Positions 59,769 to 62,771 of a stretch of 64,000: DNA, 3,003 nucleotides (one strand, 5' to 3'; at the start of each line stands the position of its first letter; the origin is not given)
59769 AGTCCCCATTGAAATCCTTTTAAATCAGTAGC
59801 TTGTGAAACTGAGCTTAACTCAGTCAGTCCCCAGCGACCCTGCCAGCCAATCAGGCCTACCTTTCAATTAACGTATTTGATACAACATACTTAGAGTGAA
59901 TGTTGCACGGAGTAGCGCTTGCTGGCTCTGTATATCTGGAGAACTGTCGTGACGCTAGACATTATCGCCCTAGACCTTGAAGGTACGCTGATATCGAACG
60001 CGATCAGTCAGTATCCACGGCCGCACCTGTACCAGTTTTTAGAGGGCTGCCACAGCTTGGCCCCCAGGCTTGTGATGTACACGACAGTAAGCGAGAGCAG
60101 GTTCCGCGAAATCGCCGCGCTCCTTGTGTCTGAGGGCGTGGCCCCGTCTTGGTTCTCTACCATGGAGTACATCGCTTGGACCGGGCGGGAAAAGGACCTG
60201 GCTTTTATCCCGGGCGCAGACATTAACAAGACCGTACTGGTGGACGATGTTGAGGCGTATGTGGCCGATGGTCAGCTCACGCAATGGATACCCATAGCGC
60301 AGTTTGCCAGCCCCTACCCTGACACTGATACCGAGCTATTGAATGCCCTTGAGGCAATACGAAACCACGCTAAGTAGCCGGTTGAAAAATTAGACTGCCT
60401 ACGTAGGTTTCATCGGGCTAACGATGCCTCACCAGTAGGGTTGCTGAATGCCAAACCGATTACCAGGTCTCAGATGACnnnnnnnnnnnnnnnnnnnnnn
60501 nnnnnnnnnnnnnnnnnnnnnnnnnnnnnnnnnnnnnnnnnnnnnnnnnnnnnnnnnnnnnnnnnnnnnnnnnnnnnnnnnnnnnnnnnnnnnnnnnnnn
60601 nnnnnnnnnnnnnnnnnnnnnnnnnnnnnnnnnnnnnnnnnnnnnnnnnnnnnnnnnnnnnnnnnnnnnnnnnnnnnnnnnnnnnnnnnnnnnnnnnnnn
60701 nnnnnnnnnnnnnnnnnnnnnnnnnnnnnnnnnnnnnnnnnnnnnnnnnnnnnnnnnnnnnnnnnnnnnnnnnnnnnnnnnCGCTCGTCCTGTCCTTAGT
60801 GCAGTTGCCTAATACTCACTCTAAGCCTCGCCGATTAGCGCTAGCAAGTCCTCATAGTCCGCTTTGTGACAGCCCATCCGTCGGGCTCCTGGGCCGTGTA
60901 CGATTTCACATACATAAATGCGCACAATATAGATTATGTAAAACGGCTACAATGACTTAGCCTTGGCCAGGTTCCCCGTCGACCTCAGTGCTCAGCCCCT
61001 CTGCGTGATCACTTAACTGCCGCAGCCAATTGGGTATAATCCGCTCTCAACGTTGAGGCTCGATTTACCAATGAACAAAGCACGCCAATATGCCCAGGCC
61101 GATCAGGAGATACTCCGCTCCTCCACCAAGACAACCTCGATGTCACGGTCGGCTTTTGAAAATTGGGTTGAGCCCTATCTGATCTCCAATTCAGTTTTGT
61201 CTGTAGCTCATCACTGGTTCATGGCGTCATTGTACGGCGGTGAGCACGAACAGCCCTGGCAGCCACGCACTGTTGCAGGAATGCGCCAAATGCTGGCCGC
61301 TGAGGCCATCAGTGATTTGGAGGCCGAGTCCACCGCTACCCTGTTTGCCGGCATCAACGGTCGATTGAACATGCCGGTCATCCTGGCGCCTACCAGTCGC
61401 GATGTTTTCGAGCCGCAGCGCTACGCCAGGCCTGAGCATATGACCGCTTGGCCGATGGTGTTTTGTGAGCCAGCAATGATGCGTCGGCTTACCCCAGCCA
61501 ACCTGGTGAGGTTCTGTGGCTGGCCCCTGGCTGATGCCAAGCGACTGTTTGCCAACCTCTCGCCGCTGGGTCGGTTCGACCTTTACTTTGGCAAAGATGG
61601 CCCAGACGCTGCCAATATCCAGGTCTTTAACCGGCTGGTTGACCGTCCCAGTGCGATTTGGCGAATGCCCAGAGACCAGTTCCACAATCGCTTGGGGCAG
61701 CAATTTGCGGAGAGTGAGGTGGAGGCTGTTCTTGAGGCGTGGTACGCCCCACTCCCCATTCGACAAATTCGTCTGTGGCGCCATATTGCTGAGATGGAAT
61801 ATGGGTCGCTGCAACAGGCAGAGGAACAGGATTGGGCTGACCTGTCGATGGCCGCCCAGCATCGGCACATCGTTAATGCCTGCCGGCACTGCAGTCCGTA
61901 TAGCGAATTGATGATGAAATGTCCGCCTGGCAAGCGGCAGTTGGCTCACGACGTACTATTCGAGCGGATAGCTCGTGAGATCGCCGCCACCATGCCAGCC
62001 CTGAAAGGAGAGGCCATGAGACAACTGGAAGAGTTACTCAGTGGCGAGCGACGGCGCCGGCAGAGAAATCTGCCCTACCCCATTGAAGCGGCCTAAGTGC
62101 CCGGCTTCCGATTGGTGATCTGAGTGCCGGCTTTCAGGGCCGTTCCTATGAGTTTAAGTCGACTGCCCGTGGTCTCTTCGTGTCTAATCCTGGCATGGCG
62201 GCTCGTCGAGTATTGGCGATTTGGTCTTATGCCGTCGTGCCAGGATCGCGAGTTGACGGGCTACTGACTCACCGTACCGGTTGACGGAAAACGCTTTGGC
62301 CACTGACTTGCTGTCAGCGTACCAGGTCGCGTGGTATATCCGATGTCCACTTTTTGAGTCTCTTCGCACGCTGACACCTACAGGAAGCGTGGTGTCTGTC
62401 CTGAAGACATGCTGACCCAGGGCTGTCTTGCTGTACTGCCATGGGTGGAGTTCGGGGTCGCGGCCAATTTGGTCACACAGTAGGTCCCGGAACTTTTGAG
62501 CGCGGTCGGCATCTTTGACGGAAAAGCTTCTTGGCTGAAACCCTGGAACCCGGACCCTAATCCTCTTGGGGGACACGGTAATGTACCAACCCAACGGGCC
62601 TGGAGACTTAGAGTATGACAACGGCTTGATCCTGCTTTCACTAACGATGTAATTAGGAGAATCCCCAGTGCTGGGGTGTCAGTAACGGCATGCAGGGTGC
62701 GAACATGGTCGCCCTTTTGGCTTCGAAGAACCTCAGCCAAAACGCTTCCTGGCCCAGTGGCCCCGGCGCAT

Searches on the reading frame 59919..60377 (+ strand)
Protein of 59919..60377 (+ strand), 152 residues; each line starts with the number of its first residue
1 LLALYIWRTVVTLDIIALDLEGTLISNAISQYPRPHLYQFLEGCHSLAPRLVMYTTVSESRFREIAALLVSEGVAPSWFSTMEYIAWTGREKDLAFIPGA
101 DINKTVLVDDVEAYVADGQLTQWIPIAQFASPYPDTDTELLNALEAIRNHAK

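Call 23: search_protein_families(library=pfam, proteins=[window:59919-60377:+], max_evalue=0.01)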
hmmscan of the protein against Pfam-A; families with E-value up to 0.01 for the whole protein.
window:59919-60377:+ (152 aa): 1 family
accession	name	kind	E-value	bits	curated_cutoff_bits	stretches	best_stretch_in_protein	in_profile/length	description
PF03031.24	NIF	-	2.6e-09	37.4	21.8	1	16-148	3-151/160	NLI interacting factor-like phosphatase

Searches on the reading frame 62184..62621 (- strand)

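Call 23: search_protein_families(library=pfam, proteins=[window:62184-62621:-], max_evalue=0.01)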
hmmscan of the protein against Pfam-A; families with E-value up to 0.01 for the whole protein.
window:62184-62621:- (145 aa): 1 family
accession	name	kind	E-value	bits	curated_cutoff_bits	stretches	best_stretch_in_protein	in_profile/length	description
PF00847.26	AP2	-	7.5e-06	26.6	33.3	1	84-131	5-50/54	AP2 domain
